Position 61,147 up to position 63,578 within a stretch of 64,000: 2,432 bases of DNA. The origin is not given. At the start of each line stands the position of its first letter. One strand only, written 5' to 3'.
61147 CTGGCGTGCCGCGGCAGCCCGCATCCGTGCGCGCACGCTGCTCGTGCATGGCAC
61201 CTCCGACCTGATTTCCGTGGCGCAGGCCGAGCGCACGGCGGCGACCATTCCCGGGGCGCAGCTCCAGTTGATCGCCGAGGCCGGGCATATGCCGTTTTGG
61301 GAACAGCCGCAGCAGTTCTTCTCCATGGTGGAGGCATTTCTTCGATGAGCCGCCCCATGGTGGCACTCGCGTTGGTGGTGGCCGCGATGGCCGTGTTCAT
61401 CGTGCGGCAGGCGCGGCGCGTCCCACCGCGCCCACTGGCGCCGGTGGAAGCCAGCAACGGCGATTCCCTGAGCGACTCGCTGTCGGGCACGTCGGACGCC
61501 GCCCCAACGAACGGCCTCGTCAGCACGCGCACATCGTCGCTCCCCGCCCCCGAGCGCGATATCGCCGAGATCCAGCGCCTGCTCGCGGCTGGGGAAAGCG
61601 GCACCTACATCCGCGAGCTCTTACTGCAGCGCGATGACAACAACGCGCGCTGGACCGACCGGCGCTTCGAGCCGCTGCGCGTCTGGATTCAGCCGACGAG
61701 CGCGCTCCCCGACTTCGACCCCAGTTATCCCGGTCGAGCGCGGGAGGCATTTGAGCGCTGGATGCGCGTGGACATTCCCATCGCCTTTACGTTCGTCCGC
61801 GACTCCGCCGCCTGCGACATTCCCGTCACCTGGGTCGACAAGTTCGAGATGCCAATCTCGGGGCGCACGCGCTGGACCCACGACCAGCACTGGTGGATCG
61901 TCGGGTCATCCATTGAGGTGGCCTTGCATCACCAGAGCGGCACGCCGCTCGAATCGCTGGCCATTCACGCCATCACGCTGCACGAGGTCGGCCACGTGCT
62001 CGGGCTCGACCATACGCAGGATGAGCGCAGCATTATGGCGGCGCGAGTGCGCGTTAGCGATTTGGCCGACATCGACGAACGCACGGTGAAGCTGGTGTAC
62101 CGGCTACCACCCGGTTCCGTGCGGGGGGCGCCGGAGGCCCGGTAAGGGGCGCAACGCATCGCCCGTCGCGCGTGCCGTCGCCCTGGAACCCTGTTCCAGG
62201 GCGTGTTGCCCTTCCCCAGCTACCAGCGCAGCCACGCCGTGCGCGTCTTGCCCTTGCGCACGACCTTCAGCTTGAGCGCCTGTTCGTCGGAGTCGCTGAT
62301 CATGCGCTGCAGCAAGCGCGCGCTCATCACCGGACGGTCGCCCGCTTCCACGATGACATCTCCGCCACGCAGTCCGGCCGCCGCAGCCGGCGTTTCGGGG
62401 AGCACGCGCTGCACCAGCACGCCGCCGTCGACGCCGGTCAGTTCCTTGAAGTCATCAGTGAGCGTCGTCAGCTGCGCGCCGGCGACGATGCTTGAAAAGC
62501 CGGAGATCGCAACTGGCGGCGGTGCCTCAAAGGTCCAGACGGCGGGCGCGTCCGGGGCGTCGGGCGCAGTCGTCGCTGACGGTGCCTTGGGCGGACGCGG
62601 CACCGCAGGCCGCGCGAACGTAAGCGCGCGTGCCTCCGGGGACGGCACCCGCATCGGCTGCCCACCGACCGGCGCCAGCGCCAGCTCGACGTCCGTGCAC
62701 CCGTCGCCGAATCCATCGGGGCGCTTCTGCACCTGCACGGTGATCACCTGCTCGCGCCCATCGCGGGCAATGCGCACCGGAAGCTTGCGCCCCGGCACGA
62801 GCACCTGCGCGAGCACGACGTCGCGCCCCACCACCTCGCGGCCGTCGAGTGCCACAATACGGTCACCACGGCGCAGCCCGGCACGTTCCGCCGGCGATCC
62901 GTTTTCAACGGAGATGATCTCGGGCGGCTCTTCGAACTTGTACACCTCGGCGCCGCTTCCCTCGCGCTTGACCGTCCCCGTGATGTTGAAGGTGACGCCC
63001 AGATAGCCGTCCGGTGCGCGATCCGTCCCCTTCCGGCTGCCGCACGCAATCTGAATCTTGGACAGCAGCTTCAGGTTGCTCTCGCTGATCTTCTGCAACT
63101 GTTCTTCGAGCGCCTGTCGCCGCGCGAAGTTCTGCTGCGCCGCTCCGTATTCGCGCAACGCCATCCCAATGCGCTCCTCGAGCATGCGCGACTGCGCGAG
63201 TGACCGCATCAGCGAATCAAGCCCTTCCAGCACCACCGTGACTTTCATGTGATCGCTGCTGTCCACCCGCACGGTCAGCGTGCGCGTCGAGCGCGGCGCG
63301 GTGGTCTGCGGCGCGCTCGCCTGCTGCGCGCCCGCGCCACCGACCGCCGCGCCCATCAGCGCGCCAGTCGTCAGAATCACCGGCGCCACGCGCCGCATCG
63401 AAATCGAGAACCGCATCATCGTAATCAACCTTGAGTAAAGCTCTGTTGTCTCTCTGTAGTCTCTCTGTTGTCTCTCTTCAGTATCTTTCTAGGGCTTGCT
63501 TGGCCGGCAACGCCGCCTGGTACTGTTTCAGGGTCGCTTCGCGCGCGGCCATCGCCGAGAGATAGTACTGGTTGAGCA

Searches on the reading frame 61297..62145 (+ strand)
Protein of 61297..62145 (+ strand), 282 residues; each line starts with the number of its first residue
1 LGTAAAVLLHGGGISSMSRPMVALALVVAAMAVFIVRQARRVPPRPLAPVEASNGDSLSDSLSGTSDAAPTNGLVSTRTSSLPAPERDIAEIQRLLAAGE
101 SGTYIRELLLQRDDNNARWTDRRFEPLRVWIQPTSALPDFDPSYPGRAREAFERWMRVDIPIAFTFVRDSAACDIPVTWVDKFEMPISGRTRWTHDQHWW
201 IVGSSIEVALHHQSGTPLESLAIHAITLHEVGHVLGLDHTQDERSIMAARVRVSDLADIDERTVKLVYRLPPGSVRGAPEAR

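Call 95: search_protein_families(library=pfam, proteins=[window:61297-62145:+], max_evalue=0.0001)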
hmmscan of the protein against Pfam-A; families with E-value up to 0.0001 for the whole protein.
window:61297-62145:+ (282 aa): 1 family
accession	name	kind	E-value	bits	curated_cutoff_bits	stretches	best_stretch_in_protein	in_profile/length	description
PF00413.30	Peptidase_M10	-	4.4e-11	43.3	24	1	155-253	34-138/159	Matrixin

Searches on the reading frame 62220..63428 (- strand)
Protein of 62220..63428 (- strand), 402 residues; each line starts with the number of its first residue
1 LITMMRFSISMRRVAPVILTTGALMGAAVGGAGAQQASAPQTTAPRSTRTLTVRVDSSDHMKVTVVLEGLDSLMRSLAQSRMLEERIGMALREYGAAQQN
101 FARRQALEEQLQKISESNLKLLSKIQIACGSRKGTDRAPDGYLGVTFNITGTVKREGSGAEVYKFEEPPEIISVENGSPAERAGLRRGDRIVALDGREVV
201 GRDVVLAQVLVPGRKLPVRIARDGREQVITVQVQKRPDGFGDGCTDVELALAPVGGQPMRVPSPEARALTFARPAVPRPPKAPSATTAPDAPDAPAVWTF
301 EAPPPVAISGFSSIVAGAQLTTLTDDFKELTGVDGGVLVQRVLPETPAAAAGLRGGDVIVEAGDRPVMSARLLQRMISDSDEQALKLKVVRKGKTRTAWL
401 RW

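Call 95: search_protein_families(library=pfam, proteins=[window:62220-63428:-], max_evalue=0.0001)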
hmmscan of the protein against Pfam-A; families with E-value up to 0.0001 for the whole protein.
window:62220-63428:- (402 aa): 4 families
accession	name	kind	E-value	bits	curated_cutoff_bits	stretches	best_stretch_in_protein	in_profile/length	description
PF13180.12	PDZ_2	-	6.2e-22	78.1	27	2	331-398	8-76/80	PDZ domain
PF17820.7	PDZ_6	-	1.3e-17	63.7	27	2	171-203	2-32/54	PDZ domain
PF00595.29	PDZ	-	1.3e-14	54.7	23.2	2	156-204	23-62/81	PDZ domain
PF14685.13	PDZ_Tricorn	-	5.8e-05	23.4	25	0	349-395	34-83/88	Tricorn protease PDZ domain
